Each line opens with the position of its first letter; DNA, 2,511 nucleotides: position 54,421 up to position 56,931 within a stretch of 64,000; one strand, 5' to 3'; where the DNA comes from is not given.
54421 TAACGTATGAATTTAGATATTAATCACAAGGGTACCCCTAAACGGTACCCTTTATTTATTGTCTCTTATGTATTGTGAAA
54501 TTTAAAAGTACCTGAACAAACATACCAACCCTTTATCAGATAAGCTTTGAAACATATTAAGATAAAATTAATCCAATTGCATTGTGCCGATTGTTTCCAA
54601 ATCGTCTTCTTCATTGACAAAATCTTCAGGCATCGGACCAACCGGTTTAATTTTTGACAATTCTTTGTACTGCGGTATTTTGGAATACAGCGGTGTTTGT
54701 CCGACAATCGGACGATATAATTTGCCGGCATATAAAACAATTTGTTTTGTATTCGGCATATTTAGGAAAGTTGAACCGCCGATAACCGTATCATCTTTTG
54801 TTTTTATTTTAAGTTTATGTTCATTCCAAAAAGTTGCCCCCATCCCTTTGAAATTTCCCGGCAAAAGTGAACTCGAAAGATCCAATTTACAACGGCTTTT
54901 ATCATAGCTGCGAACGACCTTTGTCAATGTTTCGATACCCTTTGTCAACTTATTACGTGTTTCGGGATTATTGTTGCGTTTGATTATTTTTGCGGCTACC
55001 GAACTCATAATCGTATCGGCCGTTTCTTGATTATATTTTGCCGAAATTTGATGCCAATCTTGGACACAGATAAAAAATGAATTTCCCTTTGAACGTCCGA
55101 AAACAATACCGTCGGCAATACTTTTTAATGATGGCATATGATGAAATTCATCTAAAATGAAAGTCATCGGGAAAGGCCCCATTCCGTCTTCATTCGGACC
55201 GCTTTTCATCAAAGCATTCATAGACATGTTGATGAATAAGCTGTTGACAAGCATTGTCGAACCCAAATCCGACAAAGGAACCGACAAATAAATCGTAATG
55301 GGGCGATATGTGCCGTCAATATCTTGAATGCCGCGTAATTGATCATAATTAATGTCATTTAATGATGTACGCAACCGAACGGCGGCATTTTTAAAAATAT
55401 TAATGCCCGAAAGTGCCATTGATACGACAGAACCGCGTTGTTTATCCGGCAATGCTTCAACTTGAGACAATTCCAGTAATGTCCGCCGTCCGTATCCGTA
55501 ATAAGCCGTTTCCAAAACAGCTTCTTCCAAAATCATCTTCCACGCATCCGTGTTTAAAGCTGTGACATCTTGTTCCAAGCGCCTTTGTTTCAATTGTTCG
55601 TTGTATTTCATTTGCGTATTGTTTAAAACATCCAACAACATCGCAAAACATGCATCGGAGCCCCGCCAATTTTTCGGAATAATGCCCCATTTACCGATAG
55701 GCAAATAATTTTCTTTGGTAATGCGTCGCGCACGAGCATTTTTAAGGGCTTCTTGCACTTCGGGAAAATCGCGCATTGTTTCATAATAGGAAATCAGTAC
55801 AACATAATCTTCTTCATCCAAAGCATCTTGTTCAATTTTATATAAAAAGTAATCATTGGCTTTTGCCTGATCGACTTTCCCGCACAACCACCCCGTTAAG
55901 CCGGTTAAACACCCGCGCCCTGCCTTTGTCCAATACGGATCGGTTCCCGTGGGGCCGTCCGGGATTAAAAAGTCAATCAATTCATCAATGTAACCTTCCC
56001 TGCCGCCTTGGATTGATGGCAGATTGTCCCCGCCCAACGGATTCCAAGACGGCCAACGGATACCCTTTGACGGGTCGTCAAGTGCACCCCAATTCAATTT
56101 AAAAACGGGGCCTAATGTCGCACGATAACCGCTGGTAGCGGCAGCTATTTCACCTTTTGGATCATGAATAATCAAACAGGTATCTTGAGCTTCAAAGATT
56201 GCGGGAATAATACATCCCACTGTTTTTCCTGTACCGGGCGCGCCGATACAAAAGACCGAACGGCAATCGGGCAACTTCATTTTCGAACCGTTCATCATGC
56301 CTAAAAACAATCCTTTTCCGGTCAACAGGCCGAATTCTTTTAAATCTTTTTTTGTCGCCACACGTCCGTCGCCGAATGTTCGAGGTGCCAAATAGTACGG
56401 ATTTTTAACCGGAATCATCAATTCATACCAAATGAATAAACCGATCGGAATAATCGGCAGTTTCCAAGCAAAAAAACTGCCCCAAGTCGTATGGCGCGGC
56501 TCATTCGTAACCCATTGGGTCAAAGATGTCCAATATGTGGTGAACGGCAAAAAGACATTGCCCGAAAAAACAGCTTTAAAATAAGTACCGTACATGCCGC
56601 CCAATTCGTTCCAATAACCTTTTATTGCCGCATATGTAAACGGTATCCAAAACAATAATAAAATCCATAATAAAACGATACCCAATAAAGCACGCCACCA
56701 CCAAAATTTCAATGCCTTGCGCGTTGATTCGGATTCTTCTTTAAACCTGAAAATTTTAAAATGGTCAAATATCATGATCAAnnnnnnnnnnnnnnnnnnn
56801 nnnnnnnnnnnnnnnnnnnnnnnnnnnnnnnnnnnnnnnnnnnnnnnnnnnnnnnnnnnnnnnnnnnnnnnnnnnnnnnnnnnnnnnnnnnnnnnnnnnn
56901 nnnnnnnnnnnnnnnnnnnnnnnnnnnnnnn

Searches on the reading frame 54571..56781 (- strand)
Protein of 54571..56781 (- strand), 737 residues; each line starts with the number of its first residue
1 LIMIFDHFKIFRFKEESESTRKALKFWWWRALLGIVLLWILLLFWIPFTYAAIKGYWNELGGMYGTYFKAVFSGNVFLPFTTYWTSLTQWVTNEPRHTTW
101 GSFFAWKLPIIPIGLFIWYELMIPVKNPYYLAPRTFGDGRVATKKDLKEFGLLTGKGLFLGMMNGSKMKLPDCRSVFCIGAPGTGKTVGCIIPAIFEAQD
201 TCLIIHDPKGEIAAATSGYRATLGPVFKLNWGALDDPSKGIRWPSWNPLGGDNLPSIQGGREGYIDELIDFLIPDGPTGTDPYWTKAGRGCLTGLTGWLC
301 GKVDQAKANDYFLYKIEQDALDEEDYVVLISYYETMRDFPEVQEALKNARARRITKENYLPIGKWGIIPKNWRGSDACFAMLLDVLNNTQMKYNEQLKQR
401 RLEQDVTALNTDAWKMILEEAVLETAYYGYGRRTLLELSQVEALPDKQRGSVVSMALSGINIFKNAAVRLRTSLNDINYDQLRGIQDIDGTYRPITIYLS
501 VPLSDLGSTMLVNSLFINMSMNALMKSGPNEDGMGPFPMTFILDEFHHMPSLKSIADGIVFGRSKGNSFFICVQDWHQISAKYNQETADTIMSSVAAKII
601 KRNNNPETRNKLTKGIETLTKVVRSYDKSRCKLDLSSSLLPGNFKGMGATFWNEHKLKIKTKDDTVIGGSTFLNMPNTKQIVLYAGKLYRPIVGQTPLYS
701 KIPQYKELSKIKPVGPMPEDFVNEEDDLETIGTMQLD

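Call 70: search_protein_families(library=pfam, proteins=[window:54571-56781:-], max_evalue=0.0001)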
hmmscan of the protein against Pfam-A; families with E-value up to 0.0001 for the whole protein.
window:54571-56781:- (737 aa): 3 families
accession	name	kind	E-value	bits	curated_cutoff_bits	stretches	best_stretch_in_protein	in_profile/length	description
PF02534.20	T4SS-DNA_transf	-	2.9e-37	129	20.1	2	418-630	192-395/468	Type IV secretory system Conjugative DNA transfer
PF10412.15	TrwB_AAD_bind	-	2.1e-15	57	20.5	1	511-615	222-322/387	Type IV secretion-system coupling protein DNA-binding domain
PF12696.13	TraG-D_C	-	2e-13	50.8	22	1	538-625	1-88/126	TraM recognition site of TraD and TraG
